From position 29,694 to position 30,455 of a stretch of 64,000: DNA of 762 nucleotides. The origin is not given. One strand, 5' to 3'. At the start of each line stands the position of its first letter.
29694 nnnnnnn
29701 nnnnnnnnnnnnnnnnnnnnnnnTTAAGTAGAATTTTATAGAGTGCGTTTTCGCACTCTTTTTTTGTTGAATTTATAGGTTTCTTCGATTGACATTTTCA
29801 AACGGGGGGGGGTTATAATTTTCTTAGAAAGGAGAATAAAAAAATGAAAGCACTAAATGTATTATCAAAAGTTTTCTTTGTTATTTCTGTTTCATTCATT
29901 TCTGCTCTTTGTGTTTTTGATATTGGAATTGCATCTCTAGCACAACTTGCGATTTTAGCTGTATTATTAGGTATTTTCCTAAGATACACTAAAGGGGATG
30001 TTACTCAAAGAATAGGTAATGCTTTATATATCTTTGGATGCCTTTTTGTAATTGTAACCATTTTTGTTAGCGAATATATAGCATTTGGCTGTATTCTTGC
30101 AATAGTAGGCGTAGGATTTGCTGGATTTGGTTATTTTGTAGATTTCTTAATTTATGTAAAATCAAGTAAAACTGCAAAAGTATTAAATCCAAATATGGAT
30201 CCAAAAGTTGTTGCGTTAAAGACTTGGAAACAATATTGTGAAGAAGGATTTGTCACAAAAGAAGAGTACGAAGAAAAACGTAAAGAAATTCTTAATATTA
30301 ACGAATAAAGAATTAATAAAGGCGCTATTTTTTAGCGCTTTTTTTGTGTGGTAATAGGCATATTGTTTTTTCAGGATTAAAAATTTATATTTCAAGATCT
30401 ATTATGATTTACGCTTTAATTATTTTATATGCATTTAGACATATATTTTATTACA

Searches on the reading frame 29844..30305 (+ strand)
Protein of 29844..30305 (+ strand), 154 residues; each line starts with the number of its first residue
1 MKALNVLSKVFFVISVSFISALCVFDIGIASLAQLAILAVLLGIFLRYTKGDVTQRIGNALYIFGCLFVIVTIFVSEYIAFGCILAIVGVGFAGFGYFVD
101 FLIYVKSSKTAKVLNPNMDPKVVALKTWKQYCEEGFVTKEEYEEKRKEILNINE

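Call 6: search_protein_families(library=pfam, proteins=[window:29844-30305:+], max_evalue=1)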
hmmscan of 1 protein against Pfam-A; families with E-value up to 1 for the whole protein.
window:29844-30305:+ (154 aa): 3 families
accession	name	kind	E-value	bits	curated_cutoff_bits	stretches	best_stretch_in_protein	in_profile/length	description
PF24661.1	DUF7649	-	0.0023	18.4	27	1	11-92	6-84/85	Domain of unknown function (DUF7649)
PF09851.14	SHOCT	-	0.0051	17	27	1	133-150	11-28/28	Short C-terminal domain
PF02690.20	Na_Pi_cotrans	-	0.16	12.5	29.1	1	29-71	89-132/137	Na+/Pi-cotransporter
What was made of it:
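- On SHOCT domain proteins (PF09851): The window protein scores E = 0.0051 and 17 bits, against a cut-off of 27 bits (call 6).
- Closest known: SHOCT-domain proteins. Different: The window protein alone scores 17 bits, below the 27-bit gathering score (call 6).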

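Call 7: find_encoding_contigs(protein=window:29844-30305:+, flank=3000, max_places=10)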
Protein window:29844-30305:+ (154 aa): 6 contigs read that carry it; 3 places shown.
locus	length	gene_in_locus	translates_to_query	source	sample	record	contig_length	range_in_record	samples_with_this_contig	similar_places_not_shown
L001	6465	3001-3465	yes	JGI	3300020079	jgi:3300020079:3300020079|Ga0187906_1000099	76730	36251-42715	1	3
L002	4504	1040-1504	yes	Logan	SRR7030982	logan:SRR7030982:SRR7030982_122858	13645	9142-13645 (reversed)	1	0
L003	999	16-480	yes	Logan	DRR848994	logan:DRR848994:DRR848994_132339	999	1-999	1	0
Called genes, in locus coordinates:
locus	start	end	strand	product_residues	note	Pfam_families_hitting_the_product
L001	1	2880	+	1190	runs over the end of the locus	PF01855:POR_N, PF17147:PFOR_II, PF01558:POR, PF12837:Fer4_6 (faint), PF12838:Fer4_7, PF13187:Fer4_9 (weak), PF13237:Fer4_10, PF02775:TPP_enzyme_C, +3 more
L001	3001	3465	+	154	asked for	-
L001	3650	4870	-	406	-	PF01545:Cation_efflux, PF16916:ZT_dimer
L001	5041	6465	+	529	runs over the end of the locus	PF28550:DUF8436, PF21688:FAD-depend_C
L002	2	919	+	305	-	?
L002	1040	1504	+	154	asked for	-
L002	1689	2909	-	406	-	PF01545:Cation_efflux, PF16916:ZT_dimer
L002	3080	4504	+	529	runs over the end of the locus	PF28550:DUF8436, PF21688:FAD-depend_C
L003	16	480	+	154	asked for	-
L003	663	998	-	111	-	?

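Call 8: find_homologous_proteins(query=window:29844-30305:+)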
Query window:29844-30305:+ (154 aa): 2 proteins with E <= 0.001 among 65 candidates.
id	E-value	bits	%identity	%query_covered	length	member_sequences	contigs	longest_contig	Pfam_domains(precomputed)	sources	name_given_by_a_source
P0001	5.2e-92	323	99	100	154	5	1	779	-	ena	-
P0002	2.1e-36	143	63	73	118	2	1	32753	-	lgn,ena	-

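Call 12: find_encoding_contigs(protein=P0001, flank=3000, max_places=10)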
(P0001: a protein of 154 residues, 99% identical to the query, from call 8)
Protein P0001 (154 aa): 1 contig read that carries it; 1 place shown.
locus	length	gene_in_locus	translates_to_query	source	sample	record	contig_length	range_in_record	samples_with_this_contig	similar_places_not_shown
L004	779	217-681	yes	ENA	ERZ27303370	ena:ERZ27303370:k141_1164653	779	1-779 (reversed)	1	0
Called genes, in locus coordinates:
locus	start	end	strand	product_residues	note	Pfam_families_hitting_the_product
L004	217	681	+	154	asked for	-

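Call 13: find_encoding_contigs(protein=P0002, flank=5000, max_places=10)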
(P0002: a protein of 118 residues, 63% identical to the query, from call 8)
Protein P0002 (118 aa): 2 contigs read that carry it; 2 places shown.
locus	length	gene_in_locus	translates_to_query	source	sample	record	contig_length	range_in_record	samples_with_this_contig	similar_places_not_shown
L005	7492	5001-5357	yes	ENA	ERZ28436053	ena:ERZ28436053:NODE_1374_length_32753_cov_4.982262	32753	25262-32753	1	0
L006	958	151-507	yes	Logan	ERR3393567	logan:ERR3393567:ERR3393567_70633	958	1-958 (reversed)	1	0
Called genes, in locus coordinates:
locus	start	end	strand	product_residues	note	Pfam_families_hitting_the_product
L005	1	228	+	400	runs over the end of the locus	PF00579:tRNA-synt_1b, PF22421:SYY_C-terminal, PF01479:S4 (weak)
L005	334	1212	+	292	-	PF00483:NTP_transferase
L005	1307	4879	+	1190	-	PF01855:POR_N, PF17147:PFOR_II, PF01558:POR, PF12837:Fer4_6 (faint), PF13187:Fer4_9 (faint), PF12838:Fer4_7, PF13237:Fer4_10, PF02775:TPP_enzyme_C, +4 more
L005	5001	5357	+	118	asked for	-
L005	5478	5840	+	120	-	PF03703:bPH_2 (weak)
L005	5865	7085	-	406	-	PF01545:Cation_efflux, PF16916:ZT_dimer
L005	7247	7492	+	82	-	?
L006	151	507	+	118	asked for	-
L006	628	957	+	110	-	?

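Call 19: find_related_loci(query=A1, collection=genome_contigs, flank=5000)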
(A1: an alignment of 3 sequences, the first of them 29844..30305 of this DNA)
Query A1 (154 aa) in genome_contigs; peptide patterns used: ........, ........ (x = any residue, [..] = any of these).
151 stretches matched a pattern, but none encodes a relative of the query by tblastn (E <= 1e-3).

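Call 25: find_related_loci(query=A1, collection=metagenome_contigs, flank=4000)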
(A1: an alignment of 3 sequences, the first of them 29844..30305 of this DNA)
Query A1 (154 aa) in metagenome_contigs; peptide patterns used: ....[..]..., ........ (x = any residue, [..] = any of these).
149 stretches matched a pattern, but none encodes a relative of the query by tblastn (E <= 1e-3).
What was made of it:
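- Tried and rejected: Nothing was found (calls 19, 25).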

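Call 27: list_cluster_members(proteins=[window:29844-30305:+, P0002])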
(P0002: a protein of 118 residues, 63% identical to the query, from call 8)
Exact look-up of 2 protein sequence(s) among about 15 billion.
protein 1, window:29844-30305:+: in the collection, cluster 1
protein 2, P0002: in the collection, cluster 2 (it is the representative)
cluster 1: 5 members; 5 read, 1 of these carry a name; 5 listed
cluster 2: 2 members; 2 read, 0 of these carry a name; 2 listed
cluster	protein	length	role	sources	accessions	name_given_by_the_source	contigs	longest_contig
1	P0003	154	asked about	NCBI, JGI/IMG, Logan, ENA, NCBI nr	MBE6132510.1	MAG: hypothetical protein E7180_03850 [Erysipelotrichaceae bacterium] | hypothetical protein [Erysipelotrichaceae bacterium]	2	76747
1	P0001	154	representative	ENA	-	-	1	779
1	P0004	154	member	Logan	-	-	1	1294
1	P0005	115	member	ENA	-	-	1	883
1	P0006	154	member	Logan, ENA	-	-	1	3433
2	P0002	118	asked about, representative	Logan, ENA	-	-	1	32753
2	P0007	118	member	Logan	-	-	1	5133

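Call 28: find_encoding_contigs(protein=P0004, flank=3000)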
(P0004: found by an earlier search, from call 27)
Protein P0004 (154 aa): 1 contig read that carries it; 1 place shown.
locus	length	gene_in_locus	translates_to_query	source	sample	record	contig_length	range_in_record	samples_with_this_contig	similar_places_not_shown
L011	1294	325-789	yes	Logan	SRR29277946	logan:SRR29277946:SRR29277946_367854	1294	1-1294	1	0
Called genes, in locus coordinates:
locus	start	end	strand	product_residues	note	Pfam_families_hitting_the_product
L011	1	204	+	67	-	?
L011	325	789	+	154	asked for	-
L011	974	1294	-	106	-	?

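Call 29: find_encoding_contigs(protein=P0006, flank=3000)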
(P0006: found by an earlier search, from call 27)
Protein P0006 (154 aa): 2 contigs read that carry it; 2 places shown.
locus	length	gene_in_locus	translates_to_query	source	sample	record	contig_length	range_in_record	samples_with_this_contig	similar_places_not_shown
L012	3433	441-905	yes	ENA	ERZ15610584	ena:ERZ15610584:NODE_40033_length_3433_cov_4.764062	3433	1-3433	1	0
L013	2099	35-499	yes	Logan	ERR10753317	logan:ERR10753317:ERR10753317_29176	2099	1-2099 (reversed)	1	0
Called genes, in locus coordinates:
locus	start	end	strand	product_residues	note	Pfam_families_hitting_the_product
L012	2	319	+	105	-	?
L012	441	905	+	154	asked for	-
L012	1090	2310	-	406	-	PF01545:Cation_efflux, PF16916:ZT_dimer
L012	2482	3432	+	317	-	?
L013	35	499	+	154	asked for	-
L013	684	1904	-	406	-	PF01545:Cation_efflux, PF16916:ZT_dimer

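Call 30: find_encoding_contigs(protein=P0005, flank=3000)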
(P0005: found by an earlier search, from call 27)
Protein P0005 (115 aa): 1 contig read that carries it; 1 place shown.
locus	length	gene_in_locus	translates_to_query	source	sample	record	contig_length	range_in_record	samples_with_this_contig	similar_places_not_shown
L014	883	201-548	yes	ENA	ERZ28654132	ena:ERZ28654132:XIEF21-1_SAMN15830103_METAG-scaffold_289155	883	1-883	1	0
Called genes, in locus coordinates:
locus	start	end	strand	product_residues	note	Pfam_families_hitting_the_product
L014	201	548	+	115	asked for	-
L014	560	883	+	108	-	?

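Call 31: find_encoding_contigs(protein=P0007, flank=3000)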
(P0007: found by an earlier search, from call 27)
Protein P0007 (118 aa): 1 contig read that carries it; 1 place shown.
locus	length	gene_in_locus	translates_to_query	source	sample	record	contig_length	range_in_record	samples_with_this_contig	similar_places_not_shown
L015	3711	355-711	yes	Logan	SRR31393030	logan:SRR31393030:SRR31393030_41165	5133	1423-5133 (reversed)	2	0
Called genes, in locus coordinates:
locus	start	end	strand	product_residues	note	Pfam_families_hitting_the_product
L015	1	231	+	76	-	?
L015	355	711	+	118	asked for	-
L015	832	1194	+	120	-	PF03703:bPH_2 (weak)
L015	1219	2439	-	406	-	PF01545:Cation_efflux, PF16916:ZT_dimer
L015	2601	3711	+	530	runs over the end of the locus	PF28550:DUF8436, PF01266:DAO (faint), PF21688:FAD-depend_C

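Call 36: search_protein_families(library=ncbifam, proteins=[window:29844-30305:+, P0002], max_evalue=1)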
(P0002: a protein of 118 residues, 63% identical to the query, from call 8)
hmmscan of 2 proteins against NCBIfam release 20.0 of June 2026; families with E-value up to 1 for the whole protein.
window:29844-30305:+ (154 aa): 1 family
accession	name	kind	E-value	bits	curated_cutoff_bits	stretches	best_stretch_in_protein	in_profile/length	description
NF002796.0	PRK02935.1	equivalog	0.49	10.3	108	1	56-145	14-105/118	hypothetical protein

P0002 (118 aa): 1 family
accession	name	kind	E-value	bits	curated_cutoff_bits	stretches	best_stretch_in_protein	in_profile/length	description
NF009237.0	PRK12587.1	equivalog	0.22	11.5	158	1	29-78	41-87/118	Na+/H+ antiporter subunit G1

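Call 37: search_protein_families(library=phrogs, proteins=[window:29844-30305:+, P0002], max_evalue=1)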
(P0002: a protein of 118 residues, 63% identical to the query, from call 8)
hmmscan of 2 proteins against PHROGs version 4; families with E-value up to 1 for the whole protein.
window:29844-30305:+ (154 aa): 2 families
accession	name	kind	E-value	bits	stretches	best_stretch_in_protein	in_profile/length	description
phrog_888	-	unknown function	0.0098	16.7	1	124-152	243-271/271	-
phrog_2700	-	unknown function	0.063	13.7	1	113-152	295-331/331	-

P0002 (118 aa): 1 family
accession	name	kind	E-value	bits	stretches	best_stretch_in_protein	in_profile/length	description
phrog_18885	-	unknown function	0.0036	17.8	1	28-83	44-100/274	-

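Call 38: search_protein_families(library=padloc, proteins=[window:29844-30305:+, P0002], max_evalue=1)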
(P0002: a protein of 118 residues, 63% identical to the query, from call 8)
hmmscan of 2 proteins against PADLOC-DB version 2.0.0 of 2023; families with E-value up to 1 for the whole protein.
window:29844-30305:+ (154 aa): 0 families

P0002 (118 aa): 0 families
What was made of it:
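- On Known anti-phage defence or phage protein families: PADLOC gave no hits (call 38).
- Tried and rejected: PADLOC, PHROGs and NCBIfam gave nothing significant (calls 36-38).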

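Call 50: search_protein_representatives(alignment_id=A1)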
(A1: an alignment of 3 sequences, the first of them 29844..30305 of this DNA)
Query: 3 sequences, 154 profile positions. Proteins with E-value up to 0.001 (for the whole library): 49; up to 1e-10: 7; up to 1e-30: 2. The best 49 are listed.
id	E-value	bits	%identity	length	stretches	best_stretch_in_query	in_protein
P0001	3.8e-93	325.6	-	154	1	1-154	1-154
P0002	2.8e-57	209.2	-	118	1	1-112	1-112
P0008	2.1e-15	73.2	-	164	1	1-153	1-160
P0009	1.0e-13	67.7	-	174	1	20-152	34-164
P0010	6.1e-13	65.1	-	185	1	1-153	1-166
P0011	3.6e-11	59.4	-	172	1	1-152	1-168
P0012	1.0e-10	57.9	-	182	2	37-152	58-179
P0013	5.2e-10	55.6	-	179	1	1-153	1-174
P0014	8.7e-10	54.9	-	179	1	1-152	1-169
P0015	1.9e-09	53.8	-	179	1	2-152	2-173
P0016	1.4e-08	51.0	-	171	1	1-153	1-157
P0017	2.8e-08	50.0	-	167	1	2-153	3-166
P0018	3.0e-08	49.9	-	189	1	34-152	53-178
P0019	3.5e-08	49.7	-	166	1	2-153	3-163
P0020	9.2e-08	48.3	-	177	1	27-153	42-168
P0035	4.8e-06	42.8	-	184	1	20-152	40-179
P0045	1.2e-04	38.2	-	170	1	5-154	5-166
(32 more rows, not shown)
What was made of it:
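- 29844..30308 (+): Controlled gene. It encodes a 154-aa protein with four transmembrane helices and a C-terminal two-helix SHOCT domain, of unknown function. The family of 49 clusters is from call 50.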

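Call 51: find_encoding_contigs(protein=P0008, flank=2000, max_places=6)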
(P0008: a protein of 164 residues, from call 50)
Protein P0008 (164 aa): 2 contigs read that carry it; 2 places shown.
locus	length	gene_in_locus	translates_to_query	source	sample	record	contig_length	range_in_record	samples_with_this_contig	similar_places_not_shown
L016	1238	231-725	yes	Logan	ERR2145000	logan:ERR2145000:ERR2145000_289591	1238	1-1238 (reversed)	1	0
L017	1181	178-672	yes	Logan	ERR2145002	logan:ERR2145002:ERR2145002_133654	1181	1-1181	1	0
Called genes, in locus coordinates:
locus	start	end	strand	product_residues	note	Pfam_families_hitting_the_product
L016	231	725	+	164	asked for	PF09851:SHOCT (weak)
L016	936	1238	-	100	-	?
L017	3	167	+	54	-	?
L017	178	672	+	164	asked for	PF09851:SHOCT (weak)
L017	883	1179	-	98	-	?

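Call 58: search_dna_similar(query=P0010, collection=plasmids, mode=protein, max_evalue=0.001)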
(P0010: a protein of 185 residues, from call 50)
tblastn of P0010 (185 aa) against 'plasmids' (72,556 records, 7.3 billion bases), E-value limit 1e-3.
No match.

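Call 59: find_homologous_proteins(query=A2, max_evalue=0.00001)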
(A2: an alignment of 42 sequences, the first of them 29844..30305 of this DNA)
Query A2 (42 sequences) (154 aa, profile of the alignment): 4 proteins with E <= 0.00001 among 8000 candidates.
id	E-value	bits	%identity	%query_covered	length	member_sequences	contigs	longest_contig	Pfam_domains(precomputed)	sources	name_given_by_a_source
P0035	4.0e-47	178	30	75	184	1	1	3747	PF09851.15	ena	-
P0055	2.0e-41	160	28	99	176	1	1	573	PF09851.15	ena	-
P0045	8.3e-40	154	27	74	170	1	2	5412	PF09851.15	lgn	-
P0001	8.1e-37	145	99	100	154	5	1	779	-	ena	-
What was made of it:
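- Tried and rejected: It was saturated by SHOCT words and added little (call 59).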

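Call 60: find_encoding_contigs(protein=P0010, flank=2500, max_places=10)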
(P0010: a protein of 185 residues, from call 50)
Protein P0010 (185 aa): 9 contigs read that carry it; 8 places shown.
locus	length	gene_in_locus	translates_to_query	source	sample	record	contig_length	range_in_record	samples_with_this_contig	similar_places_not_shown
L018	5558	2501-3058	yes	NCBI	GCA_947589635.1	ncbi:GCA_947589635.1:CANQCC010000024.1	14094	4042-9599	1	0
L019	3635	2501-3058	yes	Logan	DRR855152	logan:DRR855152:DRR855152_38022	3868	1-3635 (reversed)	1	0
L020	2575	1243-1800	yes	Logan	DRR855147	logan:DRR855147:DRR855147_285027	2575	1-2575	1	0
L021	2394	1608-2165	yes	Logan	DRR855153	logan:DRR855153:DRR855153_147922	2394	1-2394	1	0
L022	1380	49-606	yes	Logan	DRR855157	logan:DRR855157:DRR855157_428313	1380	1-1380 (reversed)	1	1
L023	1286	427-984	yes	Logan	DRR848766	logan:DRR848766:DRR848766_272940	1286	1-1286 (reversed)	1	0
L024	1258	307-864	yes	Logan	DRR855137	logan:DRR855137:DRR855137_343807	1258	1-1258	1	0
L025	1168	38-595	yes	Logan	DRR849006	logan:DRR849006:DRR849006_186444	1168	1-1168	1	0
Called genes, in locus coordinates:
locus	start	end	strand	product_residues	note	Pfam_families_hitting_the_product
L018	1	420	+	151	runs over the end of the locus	PF09719:C_GCAxxG_C_C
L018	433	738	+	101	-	PF01035:DNA_binding_1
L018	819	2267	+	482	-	PF19789:DUF6273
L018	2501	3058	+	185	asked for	-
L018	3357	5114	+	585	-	PF02878:PGM_PMM_I, PF02879:PGM_PMM_II, PF02880:PGM_PMM_III, PF00408:PGM_PMM_IV (weak)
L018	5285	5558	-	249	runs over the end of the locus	PF04294:VanW, PF07501:G5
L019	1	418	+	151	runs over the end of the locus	PF09719:C_GCAxxG_C_C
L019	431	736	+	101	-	PF01035:DNA_binding_1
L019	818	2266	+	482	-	PF19789:DUF6273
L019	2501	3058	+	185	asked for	-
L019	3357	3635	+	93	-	?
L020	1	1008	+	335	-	?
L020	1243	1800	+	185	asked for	-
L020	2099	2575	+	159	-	?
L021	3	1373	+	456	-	?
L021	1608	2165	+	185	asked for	-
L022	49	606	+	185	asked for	-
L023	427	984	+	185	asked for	-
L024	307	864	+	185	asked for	-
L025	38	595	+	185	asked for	-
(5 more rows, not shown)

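Call 61: find_encoding_contigs(protein=P0011, flank=2500, max_places=10)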
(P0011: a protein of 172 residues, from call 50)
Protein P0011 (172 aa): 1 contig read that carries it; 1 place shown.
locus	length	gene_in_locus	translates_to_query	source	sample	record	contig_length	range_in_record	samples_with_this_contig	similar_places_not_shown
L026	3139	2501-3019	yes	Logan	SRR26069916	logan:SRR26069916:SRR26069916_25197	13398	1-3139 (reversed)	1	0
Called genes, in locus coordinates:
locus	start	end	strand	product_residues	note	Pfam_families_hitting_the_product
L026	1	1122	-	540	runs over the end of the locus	PF00728:Glyco_hydro_20, PF18088:Glyco_H_20C_C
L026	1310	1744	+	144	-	-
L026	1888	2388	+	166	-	PF09851:SHOCT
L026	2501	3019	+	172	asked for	PF09851:SHOCT (weak)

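Call 62: find_encoding_contigs(protein=P0035, flank=2500, max_places=10)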
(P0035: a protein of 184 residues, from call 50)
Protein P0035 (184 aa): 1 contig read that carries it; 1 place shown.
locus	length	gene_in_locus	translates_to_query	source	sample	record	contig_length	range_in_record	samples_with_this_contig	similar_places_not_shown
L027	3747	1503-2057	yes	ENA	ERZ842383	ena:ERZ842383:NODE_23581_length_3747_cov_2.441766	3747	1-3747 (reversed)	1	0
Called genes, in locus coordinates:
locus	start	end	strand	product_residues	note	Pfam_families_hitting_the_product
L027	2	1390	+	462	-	?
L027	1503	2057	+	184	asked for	PF09851:SHOCT (weak)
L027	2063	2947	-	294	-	PF00294:PfkB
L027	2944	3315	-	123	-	PF01156:IU_nuc_hydro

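Call 69: find_encoding_contigs(protein=P0045, flank=2500, max_places=10)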
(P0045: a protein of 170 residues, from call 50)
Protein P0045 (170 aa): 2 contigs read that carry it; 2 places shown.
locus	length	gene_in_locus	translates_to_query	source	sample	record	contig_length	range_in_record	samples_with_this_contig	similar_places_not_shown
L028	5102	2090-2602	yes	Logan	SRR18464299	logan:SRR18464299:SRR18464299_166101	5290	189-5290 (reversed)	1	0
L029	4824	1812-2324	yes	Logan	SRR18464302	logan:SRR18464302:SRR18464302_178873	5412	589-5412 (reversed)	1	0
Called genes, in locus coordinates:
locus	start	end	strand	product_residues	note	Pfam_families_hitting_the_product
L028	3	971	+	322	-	?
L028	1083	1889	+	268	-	PF00520:Ion_trans, PF07885:Ion_trans_2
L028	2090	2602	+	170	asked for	PF09851:SHOCT (faint)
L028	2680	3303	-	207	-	-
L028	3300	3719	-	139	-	-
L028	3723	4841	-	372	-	-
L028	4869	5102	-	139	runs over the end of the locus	?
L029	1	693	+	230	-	?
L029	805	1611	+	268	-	PF00520:Ion_trans, PF07885:Ion_trans_2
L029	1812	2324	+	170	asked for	PF09851:SHOCT (faint)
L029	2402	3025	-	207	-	-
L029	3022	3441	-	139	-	-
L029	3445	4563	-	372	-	-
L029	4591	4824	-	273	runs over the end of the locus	?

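Call 72: find_related_loci(query=A3, collection=viral_contigs, flank=2000)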
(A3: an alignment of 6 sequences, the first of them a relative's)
Query A3 (185 aa) in viral_contigs; peptide patterns used: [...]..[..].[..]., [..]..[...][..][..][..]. (x = any residue, [..] = any of these).
600 stretches matched a pattern (row limit reached: there are more); 2 encode a relative of the query (tblastn E <= 1e-3); 2 distinct loci.
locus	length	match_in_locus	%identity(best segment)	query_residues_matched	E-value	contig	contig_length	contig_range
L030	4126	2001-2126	35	125-172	4e-7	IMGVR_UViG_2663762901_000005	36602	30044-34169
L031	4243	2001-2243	30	82-167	1e-6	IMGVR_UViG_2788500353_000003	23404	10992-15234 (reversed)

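Call 74: search_protein_families(library=pfam, alignment_id=A2, max_evalue=0.01)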
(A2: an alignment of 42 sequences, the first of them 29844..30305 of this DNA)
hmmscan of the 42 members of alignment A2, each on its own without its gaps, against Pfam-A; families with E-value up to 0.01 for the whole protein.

A. member 1, window:29844-30305:+ (154 aa): 2 families
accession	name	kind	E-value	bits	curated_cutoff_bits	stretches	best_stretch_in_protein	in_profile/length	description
PF24661.1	DUF7649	-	0.0023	18.4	27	1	11-92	6-84/85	Domain of unknown function (DUF7649)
PF09851.14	SHOCT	-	0.0051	17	27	1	133-150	11-28/28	Short C-terminal domain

B. families by the number of members that match (of 42 scanned): 15 families
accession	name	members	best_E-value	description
PF09851.14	SHOCT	41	2.2e-08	Short C-terminal domain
PF20612.3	SHOCT_2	4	0.006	SHOCT domain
PF07690.21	MFS_1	2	8.8e-07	Major Facilitator Superfamily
PF24661.1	DUF7649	2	0.0014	Domain of unknown function (DUF7649)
PF01757.29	Acyl_transf_3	2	0.0018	Acyltransferase domain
PF10329.14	DUF2417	1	0.00023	Region of unknown function (DUF2417)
PF04893.22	Yip1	1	0.0004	Yip1 domain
PF10277.15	Frag1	1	0.0023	Frag1/DRAM/Sfk1 family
PF14985.11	TM140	1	0.0026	TM140 protein family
PF05120.17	GvpG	1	0.0034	Gas vesicle protein G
PF11992.13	TgpA_N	1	0.0058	TgpA N-terminal domain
PF23471.1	Cap15_TM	1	0.0079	Cap15, TM helices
PF25592.1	DUF7937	1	0.0084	Domain of unknown function (DUF7937)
PF14965.11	BRI3BP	1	0.0092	Negative regulator of p53/TP53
PF17329.7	DUF5367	1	0.0099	Family of unknown function (DUF5367)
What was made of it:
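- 29844..30308 (+): Pfam results are in calls 6 and 74 (SHOCT in 41 of 42 family members).
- On SHOCT domain proteins (PF09851): Of the homologues, 41 of 42 match at E below 0.01, with a best value of 2.2e-8 (call 74).
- Closest known: SHOCT-domain proteins. Same: The C-terminal 28-residue two-helix domain is matched in 41 of 42 family members (call 74).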

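Call 76: predict_structure(alignment_id=A2)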
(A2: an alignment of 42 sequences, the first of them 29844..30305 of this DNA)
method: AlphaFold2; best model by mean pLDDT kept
length: 154 residues; sequences in the alignment: 42
mean_pLDDT: 91.4   pTM: 0.69
mean pLDDT of the five models: 91.4, 91.2, 90.4, 90.4, 88.6
residues with pLDDT >= 90: 120; 70-90: 22; 50-70: 12; < 50: 0
segments of 3 or more residues with pLDDT < 50: none
pLDDT, mean of each block of 10 residues (from residue 1): 95 96 78 90 96 97 96 90 95 97 87 69 95 98 96 82
secondary structure, 60 per line:
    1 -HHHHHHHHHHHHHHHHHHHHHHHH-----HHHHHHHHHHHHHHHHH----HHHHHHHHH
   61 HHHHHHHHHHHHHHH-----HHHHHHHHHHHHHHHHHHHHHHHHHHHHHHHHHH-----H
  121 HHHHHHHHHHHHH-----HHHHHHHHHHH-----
elements in order: H2-25 H31-47 H52-75 H81-114 H120-133 H139-149
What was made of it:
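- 29844..30308 (+): Call 76 gives the AF2 model (pLDDT 91.4; helices 2-25, 31-47, 52-75, 81-114, 120-133, 139-149).
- On SHOCT domain proteins (PF09851): The AF2 model shows the expected two short C-terminal helices at 120-133 and 139-149 (call 76).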

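Call 80: fold_search(model_id=the predicted structure, library=pdb)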
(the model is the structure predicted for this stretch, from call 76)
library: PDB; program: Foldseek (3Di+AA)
matches with E <= 10: 214; with E <= 0.001: 0
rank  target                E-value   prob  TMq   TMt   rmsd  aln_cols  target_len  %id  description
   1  7ar7_K                5.9e-01  0.91  0.35  0.54   4.2        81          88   14  Cryo-EM structure of Arabidopsis thaliana complex-I (open conformation) (released 2022-03-02)
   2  7yid_A                1.0e+00  0.54  0.31  0.09  10.9        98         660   13  Human KCNH5 closed state 1 (released 2023-04-05)
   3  8rsq                  1.1e+00  0.25  0.31  0.15  20.8       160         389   10  Crystal structure of marine actinobacteria clade rhodopsin (MAR) - human GTPase Arf1 (L8K,Q71L) chimera; Ground state (released 2025-04-02)
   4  1x8z_A                1.2e+00  0.66  0.40  0.41   5.0       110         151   10  Crystal structure of a pectin methylesterase inhibitor from Arabidopsis thaliana (released 2004-12-28)
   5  7m1u_A                1.3e+00  0.09  0.20  0.11  19.1       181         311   18  Crystal structure of an archaeal CNNM, MtCorB, R235L mutant with C-terminal deletion (released 2021-06-16)
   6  2pbx_A                1.4e+00  0.14  0.21  0.18  11.5       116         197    9  Vibrio cholerae HapR (released 2007-10-02)
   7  7m1t_A                1.6e+00  0.06  0.14  0.09  20.7       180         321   15  Crystal structure of an archaeal CNNM, MtCorB, with C-terminal deletion in complex with Mg2+-ATP (released 2021-06-16)
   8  9grx_E                1.6e+00  0.66  0.35  0.49   6.2        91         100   16  NDH-PSI-LHCI supercomplex from S. oleracea (released 2025-02-12)
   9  9a72_A                1.6e+00  0.15  0.23  0.14  20.7       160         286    9  Integrative model of YFMS-CHEW by crosslinking MS and deep learning (released 2024-09-18)
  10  6khi_E                1.8e+00  0.41  0.31  0.42   6.9        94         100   15  Supercomplex for cylic electron transport in cyanobacteria (released 2020-02-12)
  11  9o85_A                1.8e+00  0.09  0.20  0.09  18.7       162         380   17  Cryo-EM structure of KCa2.2_I/calmodulin channel in complex with rimtuzalcap (released 2025-06-18)
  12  6pby_A                1.9e+00  0.21  0.32  0.09  16.8       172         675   13  Single particle cryo-EM structure of the voltage-gated K+ channel Eag1 3-13 deletion mutant bound to calmodulin (confo (released 2019-09-18)
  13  9fap_C                2.0e+00  0.20  0.34  0.18  21.9       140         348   15  CryoEM structure of human full-length alpha1beta3gamma2 GABA(A)R in complex with GARLH4, the TMD of Neuroligin2 and Me (released 2025-07-02)
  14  9vuc_B                2.4e+00  0.08  0.19  0.10  16.4       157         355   16  channel B complex with 2 (released 2026-03-11)
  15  9gs3_B                2.5e+00  0.08  0.21  0.14  11.7       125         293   13  Cryo-EM structure of human SLC35B1-E33A variant with ADP in inward facing conformation (released 2025-05-21)
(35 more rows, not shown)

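Call 87: search_dna_similar(query=window:29844-30305:+, collection=phages, mode=protein, max_evalue=0.01)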
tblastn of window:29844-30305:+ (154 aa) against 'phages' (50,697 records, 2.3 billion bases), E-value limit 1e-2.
No match.

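Call 88: search_dna_similar(query=window:29844-30305:+, collection=plasmids, mode=protein, max_evalue=0.01)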
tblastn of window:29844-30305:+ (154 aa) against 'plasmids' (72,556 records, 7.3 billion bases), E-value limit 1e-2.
No match.
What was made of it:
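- On Known anti-phage defence or phage protein families: PHROGs gave only weak matches: to the SHOCT tail for the window protein and to the TM region for P0002 (call 37). tblastn found no match in the phage or plasmid collections (calls 58, 87, 88).
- Tried and rejected: Phage or plasmid origin. tblastn found no match (calls 58, 87, 88).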
